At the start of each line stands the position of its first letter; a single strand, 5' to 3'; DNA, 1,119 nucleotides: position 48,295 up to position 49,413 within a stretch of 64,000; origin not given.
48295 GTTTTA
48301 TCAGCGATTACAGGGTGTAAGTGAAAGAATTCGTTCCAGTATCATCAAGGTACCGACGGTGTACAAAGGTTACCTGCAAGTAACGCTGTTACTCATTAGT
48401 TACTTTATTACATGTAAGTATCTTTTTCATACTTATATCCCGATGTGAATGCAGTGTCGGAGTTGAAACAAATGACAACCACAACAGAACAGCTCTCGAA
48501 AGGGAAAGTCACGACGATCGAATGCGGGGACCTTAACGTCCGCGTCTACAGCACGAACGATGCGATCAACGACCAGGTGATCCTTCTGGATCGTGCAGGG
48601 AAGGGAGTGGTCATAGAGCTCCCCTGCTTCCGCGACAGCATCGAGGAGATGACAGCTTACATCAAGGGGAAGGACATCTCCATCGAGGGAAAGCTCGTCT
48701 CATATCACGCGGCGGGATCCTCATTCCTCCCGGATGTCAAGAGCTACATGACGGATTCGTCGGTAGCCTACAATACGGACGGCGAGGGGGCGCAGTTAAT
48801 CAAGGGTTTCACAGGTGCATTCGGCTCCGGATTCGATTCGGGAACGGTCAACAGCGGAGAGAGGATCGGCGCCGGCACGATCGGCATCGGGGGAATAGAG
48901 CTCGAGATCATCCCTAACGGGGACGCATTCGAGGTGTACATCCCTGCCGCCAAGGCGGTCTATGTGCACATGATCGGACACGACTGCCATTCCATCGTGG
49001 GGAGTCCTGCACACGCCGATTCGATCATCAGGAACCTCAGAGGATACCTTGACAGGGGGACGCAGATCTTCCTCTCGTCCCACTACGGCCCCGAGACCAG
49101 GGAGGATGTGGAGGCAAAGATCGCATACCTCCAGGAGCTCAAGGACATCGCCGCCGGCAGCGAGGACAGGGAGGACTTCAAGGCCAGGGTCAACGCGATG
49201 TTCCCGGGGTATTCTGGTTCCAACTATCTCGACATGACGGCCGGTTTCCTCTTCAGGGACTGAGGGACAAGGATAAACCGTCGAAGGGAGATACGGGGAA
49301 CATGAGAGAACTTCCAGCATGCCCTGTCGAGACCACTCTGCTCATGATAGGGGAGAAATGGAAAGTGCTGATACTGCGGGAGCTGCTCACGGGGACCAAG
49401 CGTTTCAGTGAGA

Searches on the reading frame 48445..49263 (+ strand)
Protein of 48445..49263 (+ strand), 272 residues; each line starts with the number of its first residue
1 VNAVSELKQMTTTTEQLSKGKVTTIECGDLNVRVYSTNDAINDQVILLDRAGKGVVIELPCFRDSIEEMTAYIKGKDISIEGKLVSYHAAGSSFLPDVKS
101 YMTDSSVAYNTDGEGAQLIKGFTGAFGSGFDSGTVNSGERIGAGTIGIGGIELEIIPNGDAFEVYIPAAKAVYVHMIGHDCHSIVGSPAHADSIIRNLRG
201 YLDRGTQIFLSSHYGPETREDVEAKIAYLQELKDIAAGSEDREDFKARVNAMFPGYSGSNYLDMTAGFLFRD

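Call 3: search_protein_families(library=pfam, proteins=[window:48445-49263:+], max_evalue=0.01)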
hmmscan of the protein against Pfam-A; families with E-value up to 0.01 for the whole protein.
window:48445-49263:+ (272 aa): 0 families

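Call 4: search_protein_families(library=ncbifam, proteins=[window:48445-49263:+], max_evalue=0.01)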
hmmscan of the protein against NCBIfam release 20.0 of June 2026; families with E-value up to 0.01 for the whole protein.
window:48445-49263:+ (272 aa): 0 families

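Call 20: find_homologous_proteins(query=window:48472-49260:+, max_evalue=0.001)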
Query window:48472-49260:+ (263 aa): 1154 proteins with E <= 0.001 among 1809 candidates; the best 120 are listed.
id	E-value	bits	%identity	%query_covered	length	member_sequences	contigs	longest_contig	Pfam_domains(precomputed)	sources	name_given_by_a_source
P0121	9.5e-169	578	100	100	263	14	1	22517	-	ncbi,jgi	jgi:hypothetical protein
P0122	5.0e-134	464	78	100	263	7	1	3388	-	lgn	-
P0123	6.9e-125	434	74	100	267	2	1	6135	-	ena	-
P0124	3.5e-122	425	71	100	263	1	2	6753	-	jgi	-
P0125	4.3e-122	425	71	100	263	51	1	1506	-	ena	-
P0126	5.2e-122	424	70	100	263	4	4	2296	-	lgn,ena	-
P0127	8.4e-122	424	71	100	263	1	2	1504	-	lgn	-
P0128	2.7e-121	422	71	100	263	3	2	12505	-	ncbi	-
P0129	4.7e-121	421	70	100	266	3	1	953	-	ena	-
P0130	5.1e-121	421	71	100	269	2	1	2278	-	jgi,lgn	jgi:hypothetical protein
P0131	2.0e-120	419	69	100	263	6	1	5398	-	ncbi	-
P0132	4.4e-120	418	69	100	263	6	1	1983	-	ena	-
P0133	1.2e-119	417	69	100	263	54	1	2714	-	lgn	-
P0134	1.4e-119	416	69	99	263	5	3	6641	-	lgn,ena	-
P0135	8.6e-119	414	70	100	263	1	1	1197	-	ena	-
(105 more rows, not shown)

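Call 21: search_solved_structures(query=window:48472-49260:+, max_evalue=10, show_alignments=2)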
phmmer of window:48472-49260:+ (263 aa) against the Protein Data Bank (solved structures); distinct sequences matched with E-value up to 10: 5.
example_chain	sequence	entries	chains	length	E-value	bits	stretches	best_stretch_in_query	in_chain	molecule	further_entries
8bd3_F1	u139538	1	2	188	0.13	15.2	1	24-114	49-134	Photosystem II oxygen evolving enhancer 2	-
1fln_A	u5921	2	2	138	0.68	12.8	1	9-74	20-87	FLAVODOXIN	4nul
2fax_A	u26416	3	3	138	0.74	12.7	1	9-74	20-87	FLAVODOXIN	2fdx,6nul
2fox_A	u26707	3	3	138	0.74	12.7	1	9-74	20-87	FLAVODOXIN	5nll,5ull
5hei_A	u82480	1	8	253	1.2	12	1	102-172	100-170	NfrA2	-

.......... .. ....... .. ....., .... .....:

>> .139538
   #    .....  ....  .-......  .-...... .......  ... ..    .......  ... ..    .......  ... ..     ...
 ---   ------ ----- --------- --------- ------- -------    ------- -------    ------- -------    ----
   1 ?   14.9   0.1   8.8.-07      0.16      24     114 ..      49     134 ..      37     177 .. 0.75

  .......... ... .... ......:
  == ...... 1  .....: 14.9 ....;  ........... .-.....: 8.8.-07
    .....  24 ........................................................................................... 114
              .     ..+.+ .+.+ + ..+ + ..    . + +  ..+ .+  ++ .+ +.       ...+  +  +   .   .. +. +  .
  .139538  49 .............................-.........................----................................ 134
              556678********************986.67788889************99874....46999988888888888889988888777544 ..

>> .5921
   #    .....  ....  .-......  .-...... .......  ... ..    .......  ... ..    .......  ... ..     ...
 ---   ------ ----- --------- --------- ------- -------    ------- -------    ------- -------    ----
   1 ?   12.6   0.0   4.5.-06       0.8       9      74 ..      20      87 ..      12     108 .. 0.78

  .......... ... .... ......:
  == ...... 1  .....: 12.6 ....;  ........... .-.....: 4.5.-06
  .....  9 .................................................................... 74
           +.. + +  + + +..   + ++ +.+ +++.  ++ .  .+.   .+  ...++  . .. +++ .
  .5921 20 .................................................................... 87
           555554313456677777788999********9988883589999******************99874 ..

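Call 24: find_related_loci(query=A1, collection=genome_contigs, flank=8000)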
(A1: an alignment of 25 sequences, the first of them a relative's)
Query A1 (263 aa) in genome_contigs; peptide patterns used: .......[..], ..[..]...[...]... (x = any residue, [..] = any of these).
599 stretches matched a pattern (row limit reached: there are more); 575 encode a relative of the query (tblastn E <= 1e-3); the best 80 are kept; 80 distinct loci.
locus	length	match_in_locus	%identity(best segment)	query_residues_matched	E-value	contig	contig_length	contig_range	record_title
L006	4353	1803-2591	71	1-263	2e-131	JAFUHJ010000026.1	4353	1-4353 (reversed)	MAG: Candidatus Methanomethylophilaceae archaeon isolate RGIG4496 Roe_deer_Omasum.Co__c157529, whole genome shotgun sequ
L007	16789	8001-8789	70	1-263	3e-128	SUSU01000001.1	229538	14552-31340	MAG: Thermoplasmata archaeon isolate SIG2 NODE_12_length_229538_cov_5.226396, whole genome shotgun sequence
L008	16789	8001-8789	69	1-263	6e-128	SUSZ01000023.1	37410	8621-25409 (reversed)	MAG: Thermoplasmata archaeon isolate SIG7 NODE_297_length_37410_cov_5.947939, whole genome shotgun sequence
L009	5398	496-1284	69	1-263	5e-128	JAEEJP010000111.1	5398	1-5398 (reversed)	MAG: Methanomassiliicoccaceae archaeon isolate Tb.RUG.172 k141_11090645_flag=1_multi=84.0327_len=5398, whole genome shot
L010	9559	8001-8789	70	1-263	4e-127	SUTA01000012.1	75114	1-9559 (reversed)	MAG: Thermoplasmata archaeon isolate SIG8 NODE_111_length_75114_cov_2.967261, whole genome shotgun sequence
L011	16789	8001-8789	70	1-263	3e-126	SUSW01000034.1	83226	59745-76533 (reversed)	MAG: Thermoplasmata archaeon isolate SIG4 k141_603718, whole genome shotgun sequence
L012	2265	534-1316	63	1-261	1e-115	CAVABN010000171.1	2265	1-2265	Bifidobacteriaceae bacterium isolate H07665-L1_cleanbin_000003 genome assembly, contig: Spades_H07665-L1_contig_11035, w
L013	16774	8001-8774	62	4-261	3e-109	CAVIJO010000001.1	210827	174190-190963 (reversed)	Candidatus Methanomethylophilaceae archaeon isolate H07634-L1_cleanbin_000017 genome assembly, contig: Spades_H07634-L1_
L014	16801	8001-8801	61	1-261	3e-107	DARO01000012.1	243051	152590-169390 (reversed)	MAG TPA_asm: Methanomassiliicoccaceae archaeon UBA71 UBA71_contig_245, whole genome shotgun sequence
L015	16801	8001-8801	61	1-261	5e-107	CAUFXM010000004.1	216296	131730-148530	MAG TPA_asm: uncultured Methanomassiliicoccales archaeon isolate SRR16280071_bin.27_MetaWRAP_v1.3_MAG genome assembly, c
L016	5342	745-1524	62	2-261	4e-105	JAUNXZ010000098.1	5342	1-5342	MAG: Thermoplasmata archaeon isolate S8M_St_41 NODE_5928_length_5342_cov_10.683374, whole genome shotgun sequence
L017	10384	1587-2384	61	1-261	1e-104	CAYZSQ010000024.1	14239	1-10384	MAG TPA_asm: uncultured Methanomassiliicoccales archaeon isolate SRP141132_co6_82 genome assembly, contig: NODE_3621_len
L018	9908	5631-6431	59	1-261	9e-104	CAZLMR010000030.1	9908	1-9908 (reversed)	MAG TPA_asm: uncultured Methanomassiliicoccales archaeon isolate SRP315200_co1_81 genome assembly, contig: NODE_15444_le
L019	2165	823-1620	60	1-261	2e-108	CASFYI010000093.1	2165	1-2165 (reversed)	uncultured Methanomassiliicoccales archaeon isolate SI.A92.metabat-bins.58 genome assembly, contig: SI.A92.metabat-bins.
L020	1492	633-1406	59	4-261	3e-111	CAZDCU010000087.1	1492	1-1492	MAG TPA_asm: uncultured Methanomassiliicoccales archaeon isolate binchicken_co354_112 genome assembly, contig: NODE_9777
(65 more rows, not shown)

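Call 32: predict_structure(alignment_id=A1)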
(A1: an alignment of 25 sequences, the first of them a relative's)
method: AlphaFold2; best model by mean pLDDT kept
length: 263 residues; sequences in the alignment: 25
mean_pLDDT: 91.8   pTM: 0.88
mean pLDDT of the five models: 91.8, 91.4, 90.9, 90.8, 89.4
residues with pLDDT >= 90: 203; 70-90: 54; 50-70: 6; < 50: 0
segments of 3 or more residues with pLDDT < 50: none
pLDDT, mean of each block of 10 residues (from residue 1): 94 96 95 91 97 96 98 93 95 94 90 92 90 96 95 95 83 76 93 96 87 92 94 94 81 87 78
secondary structure, 60 per line:
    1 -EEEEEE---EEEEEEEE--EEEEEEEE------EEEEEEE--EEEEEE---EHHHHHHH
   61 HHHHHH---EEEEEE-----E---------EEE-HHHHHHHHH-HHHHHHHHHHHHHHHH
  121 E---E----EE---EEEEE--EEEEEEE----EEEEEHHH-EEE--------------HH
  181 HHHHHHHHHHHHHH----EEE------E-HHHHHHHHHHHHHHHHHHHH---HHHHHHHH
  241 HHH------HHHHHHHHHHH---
elements in order: E2-7 E11-18 E21-28 E35-41 E44-49 H54-66 E70-75 E91-93 H95-103 H105-120 E135-139 E142-148 E153-157 E162-164 H179-194 E199-201 H210-229 H233-243 H250-260

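Call 35: fold_search(model_id=the predicted structure, library=pdb)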
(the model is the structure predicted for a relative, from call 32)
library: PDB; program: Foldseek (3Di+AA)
matches with E <= 10: 646; with E <= 0.001: 424
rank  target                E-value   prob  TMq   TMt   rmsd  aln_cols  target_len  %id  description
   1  6uxu_A                9.1e-10  1.00  0.69  0.61   5.2       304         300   16  X-ray Crystal Structure of Chlorothalonil Dehalogenase: Analyzing the Catalytic Mechanism of Hydrolytic Dehalogenation (released 2020-05-13)
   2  6l3s_A                3.3e-09  1.00  0.52  0.60   6.2       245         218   12  Crystal structure of metallo-beta-lactamase IMP-27 from Morganella morganii (released 2020-10-28)
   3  6r73_A                3.7e-09  1.00  0.51  0.61   6.4       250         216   14  Structure of IMP-13 metallo-beta-lactamase complexed with hydrolysed meropenem (released 2020-03-25)
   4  2fhx_A                3.9e-09  1.00  0.61  0.65   5.1       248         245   14  Pseudomonas aeruginosa SPM-1 metallo-beta-lactamase (released 2006-01-17)
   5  6jv4_B                5.3e-09  1.00  0.49  0.57   6.6       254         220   13  Crystal structure of metallo-beta-lactamase VMB-1 (released 2019-11-27)
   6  5ev6_C                5.6e-09  1.00  0.51  0.59   8.4       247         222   13  Crystal structure of the native, di-zinc metallo-beta-lactamase IMP-1 (released 2016-06-01)
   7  5hh4_D                5.6e-09  1.00  0.51  0.60   6.3       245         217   13  Crystal structure of metallo-beta-lactamase IMP-1 in complex with a phosphonate-based inhibitor (released 2017-01-18)
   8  4c1f_A                5.9e-09  1.00  0.51  0.60   6.6       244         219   13  Crystal structure of the metallo-beta-lactamase IMP-1 with L-captopril (released 2014-08-27)
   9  4ubq                  6.3e-09  1.00  0.53  0.62   5.1       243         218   13  Crystal Structure of IMP-2 Metallo-beta-Lactamase from Acinetobacter spp. (released 2014-12-24)
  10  9c3d                  7.5e-09  1.00  0.59  0.68   4.2       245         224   11  Crystal structure of metallo-beta-lactamase superfamily protein CcrA-like_MBL-B1 from Dyadobacter fermentans (released 2024-07-17)
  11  6v73                  7.9e-09  1.00  0.58  0.66   4.5       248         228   11  Crystal Structure of Metallo Beta Lactamase from Erythrobacter litoralis with beta mercaptoethanol in the active site (released 2019-12-25)
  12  6rzr_B                7.9e-09  1.00  0.53  0.62   4.9       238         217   13  Structure of IMP-13 metallo-beta-lactamase complexed with hydrolysed imipenem (released 2020-04-01)
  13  7dtn_A                7.9e-09  1.00  0.51  0.60   6.8       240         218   12  Crystal structure of metallo-beta-lactamase IMP-1 mutant (D120E) in complex with citrate. (released 2021-08-04)
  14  6r78_A                8.9e-09  1.00  0.51  0.60   6.2       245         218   14  Structure of IMP-13 metallo-beta-lactamase in apo form (loop closed) (released 2020-04-01)
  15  5mmd_E                9.4e-09  1.00  0.52  0.60   6.4       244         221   14  TMB-1. Structural insights into TMB-1 and the role of residue 119 and 228 in substrate and inhibitor binding (released 2017-03-29)
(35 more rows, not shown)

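Call 54: search_solved_structures(query=A1, max_evalue=10, show_alignments=3)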
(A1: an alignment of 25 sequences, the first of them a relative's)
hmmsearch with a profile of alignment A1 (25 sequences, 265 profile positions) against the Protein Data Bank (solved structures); distinct sequences matched with E-value up to 10: 8.
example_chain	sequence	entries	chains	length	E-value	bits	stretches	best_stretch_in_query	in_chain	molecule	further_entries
6t5k_C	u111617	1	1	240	0.022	17.4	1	33-79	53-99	Zn-dependent hydrolase, glyoxylase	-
5e1h_B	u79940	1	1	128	0.032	16.9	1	62-111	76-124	F8(JOB10) VHH antibody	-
3l19_A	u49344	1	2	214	0.097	15.3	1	45-121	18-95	Calcium/calmodulin dependent protein kinase with a kinase domain and 4 calmodulin like EF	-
9vts_G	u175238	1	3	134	0.21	14.2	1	61-111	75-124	nanobody 1A10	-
2icg_A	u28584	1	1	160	0.34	13.5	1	85-147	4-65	Lin2918 protein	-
4lhq_B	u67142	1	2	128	0.54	12.8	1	63-111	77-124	Camelid nanobody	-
6emw_D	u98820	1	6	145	0.61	12.7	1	199-249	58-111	ATP-dependent Clp protease ATP-binding subunit ClpC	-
2whm_A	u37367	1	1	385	1.8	11.1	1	168-209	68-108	ENDO-1,4-BETA MANNANASE, MAN26A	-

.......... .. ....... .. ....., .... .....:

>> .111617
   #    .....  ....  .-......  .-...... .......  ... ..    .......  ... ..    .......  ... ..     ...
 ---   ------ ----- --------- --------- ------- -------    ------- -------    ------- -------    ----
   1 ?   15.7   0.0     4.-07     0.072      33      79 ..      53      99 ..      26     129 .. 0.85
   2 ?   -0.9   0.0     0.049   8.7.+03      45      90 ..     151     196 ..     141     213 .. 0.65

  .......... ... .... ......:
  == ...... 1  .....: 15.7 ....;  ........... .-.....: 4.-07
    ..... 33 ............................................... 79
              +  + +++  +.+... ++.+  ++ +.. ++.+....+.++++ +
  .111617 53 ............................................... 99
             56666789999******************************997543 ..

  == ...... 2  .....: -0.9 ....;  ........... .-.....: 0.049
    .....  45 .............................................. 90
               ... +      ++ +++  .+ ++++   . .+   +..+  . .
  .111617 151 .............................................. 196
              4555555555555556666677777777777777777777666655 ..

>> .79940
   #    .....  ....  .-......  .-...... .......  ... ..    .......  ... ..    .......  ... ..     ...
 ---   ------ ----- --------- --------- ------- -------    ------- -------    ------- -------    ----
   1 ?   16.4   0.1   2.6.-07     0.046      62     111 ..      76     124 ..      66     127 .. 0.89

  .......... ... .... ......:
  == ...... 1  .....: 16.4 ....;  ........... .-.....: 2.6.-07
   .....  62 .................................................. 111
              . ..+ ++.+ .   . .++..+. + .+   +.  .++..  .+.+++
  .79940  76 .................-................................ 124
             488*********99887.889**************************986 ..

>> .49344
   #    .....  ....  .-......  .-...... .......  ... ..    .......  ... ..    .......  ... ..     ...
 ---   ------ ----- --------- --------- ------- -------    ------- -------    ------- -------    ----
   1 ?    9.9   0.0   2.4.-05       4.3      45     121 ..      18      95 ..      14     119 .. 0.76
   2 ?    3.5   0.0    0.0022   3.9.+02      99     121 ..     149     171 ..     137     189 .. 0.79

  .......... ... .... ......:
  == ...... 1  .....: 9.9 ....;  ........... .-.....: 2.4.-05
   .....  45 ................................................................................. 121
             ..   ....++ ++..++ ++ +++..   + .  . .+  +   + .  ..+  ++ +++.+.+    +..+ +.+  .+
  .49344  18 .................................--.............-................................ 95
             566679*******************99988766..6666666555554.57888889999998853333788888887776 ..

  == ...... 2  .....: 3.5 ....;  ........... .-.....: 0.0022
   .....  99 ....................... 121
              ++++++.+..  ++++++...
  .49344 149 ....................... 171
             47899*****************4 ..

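Call 55: search_protein_families(library=pfam, alignment_id=A1, max_evalue=10)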
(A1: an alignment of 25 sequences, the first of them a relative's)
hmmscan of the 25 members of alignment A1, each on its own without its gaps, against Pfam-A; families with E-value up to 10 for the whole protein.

A. member 1, P0121 (263 aa): 1 family
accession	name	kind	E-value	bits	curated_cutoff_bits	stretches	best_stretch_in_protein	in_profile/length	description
PF09383.16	NIL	-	0.18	12.2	24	1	47-72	47-72/73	NIL domain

B. families by the number of members that match (of 25 scanned): 11 families
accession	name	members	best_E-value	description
PF09383.16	NIL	3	0.12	NIL domain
PF02267.23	Rib_hydrolayse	2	0.046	ADP-ribosyl cyclase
PF14520.12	HHH_5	1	0.033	Helix-hairpin-helix domain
PF25007.1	DYH2-5-8_CC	1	0.04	Dynein axonemal heavy chain 2/5/8 coiled-coil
PF01871.22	AMMECR1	1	0.09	AMMECR1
PF24145.1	K1-lyase_N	1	0.11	K1 capsule-specific polysaccharide lyase, N-terminal domain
PF15216.11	TSLP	1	0.14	Thymic stromal lymphopoietin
PF18712.6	DUF5644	1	0.14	Family of unknown function (DUF5644)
PF16591.11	HBM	1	0.18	Helical bimodular sensor domain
PF15656.11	Tox-HDC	1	0.2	Toxin with a H, D/N and C signature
PF08373.16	RAP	1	0.22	RAP domain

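Call 61: search_protein_representatives(alignment_id=A1)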
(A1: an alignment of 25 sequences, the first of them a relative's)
Query: 25 sequences, 265 profile positions. Proteins with E-value up to 0.001 (for the whole library): 650; up to 1e-10: 374; up to 1e-30: 141. The best 150 are listed.
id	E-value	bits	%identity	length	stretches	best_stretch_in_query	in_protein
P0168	1.5e-136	470.4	-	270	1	3-264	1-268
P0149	5.8e-125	432.4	-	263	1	3-265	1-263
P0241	5.4e-115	399.7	-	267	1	2-265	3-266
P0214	9.2e-114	395.7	-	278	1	2-264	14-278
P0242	5.2e-96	337.5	-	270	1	4-265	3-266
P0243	2.0e-92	325.7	-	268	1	2-264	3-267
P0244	5.5e-88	311.2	-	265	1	3-263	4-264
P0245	2.6e-87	309.0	-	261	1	7-264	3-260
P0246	4.7e-87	308.2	-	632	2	7-262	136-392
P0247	2.6e-80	286.0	-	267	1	3-263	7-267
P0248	4.0e-80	285.4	-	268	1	6-263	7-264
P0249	5.4e-80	285.0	-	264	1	6-264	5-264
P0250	8.6e-80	284.3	-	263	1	2-261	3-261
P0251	1.2e-78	280.5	-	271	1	5-264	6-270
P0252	4.9e-78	278.6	-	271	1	4-264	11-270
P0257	4.0e-73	262.5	-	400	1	4-264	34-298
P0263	1.4e-68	247.6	-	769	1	8-264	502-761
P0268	7.0e-67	242.0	-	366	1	6-263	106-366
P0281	1.3e-61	224.7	-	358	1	5-264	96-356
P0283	6.3e-60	219.2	-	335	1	4-263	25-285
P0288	5.8e-58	212.8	-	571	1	5-264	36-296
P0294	1.4e-56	208.2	-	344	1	5-263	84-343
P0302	1.1e-53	198.7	-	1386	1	6-264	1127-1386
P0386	1.8e-29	119.4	-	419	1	17-263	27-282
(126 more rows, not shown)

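Call 62: search_protein_families(library=pfam, proteins=[P0246, P0263, P0302, P0288, P0257, P0268, P0281, P0386, P0294, P0283], max_evalue=0.001)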
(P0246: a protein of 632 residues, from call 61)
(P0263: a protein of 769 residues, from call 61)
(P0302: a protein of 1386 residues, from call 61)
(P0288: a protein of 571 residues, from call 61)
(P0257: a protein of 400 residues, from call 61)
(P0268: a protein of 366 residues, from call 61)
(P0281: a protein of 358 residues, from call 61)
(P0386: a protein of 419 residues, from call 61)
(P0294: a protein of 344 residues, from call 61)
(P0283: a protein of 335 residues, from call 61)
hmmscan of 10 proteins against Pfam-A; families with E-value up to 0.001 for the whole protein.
P0246 (632 aa): 1 family
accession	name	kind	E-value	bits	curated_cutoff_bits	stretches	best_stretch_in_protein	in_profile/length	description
PF00395.25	SLH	-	5.4e-07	29.9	20.8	1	53-90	2-39/44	S-layer homology domain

P0263 (769 aa): 1 family
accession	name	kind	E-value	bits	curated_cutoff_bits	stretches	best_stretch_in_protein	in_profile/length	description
PF03992.22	ABM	-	1.3e-27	96.2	23.1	2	143-208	8-73/78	Antibiotic biosynthesis monooxygenase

P0302 (1386 aa): 6 families
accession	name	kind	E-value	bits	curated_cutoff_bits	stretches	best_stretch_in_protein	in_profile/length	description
PF02368.24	Big_2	-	7.2e-37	125.6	22.8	4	896-956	16-77/79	Bacterial Ig-like domain (group 2)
PF01841.26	Transglut_core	-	4.4e-16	59.5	23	1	563-656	4-107/108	Transglutaminase-like superfamily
PF06832.18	BiPBP_C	-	1.6e-12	47.6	26.8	0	884-957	16-89/90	Penicillin-Binding Protein C-terminus Family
PF07495.19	Y_Y_Y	-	1.1e-05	25.7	26.6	0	336-380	8-49/65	Y_Y_Y domain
PF22359.2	Big-like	-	2.6e-05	24.8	27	0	838-873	12-43/48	Bacterial Ig-like domain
PF18911.6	PKD_4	-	8.6e-05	23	27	0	336-383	35-74/85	PKD domain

P0288 (571 aa): 6 families
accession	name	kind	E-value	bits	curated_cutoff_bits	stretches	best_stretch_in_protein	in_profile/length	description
PF12680.13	SnoaL_2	-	2.7e-20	73.3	27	2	459-560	4-99/102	SnoaL-like domain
PF14534.12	DUF4440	-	6.7e-19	68.8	25.2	2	457-562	6-107/107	Domain of unknown function (DUF4440)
PF13474.12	SnoaL_3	-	1.2e-13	51.9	22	2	459-565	8-114/121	SnoaL-like domain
PF13577.12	SnoaL_4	-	4.6e-09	36.8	24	1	444-563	2-123/126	SnoaL-like domain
PF07366.18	SnoaL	-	3.8e-08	33.6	28.4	1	455-535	3-82/126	SnoaL-like polyketide cyclase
PF12893.14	Lumazine_bd_2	-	0.00059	21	22.1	0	447-490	2-44/116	Putative lumazine-binding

P0257 (400 aa): 1 family
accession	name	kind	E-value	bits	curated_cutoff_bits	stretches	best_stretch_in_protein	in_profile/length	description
PF03992.22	ABM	-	2e-14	54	23.1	1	307-377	4-75/78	Antibiotic biosynthesis monooxygenase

P0268 (366 aa): 1 family
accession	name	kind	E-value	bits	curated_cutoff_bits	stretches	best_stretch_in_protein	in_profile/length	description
PF07833.16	Cu_amine_oxidN1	-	3.6e-08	33.7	24.2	1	27-96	22-93/108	Copper amine oxidase N-terminal domain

P0281 (358 aa): 1 family
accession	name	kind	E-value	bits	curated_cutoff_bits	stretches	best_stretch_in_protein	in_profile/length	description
PF01476.26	LysM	-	4.6e-15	55.7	20.9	1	29-77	1-43/43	LysM domain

P0386 (419 aa): 2 families
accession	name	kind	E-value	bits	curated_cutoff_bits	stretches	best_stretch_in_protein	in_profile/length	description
PF12680.13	SnoaL_2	-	1.6e-06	29.1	27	1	305-400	8-102/102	SnoaL-like domain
PF07366.18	SnoaL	-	0.00042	20.6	28.4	0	299-409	5-122/126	SnoaL-like polyketide cyclase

P0294 (344 aa): 1 family
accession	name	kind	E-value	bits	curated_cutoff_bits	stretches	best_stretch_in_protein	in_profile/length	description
PF01476.26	LysM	-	2.1e-15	56.8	20.9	1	30-73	1-43/43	LysM domain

P0283 (335 aa): 0 families
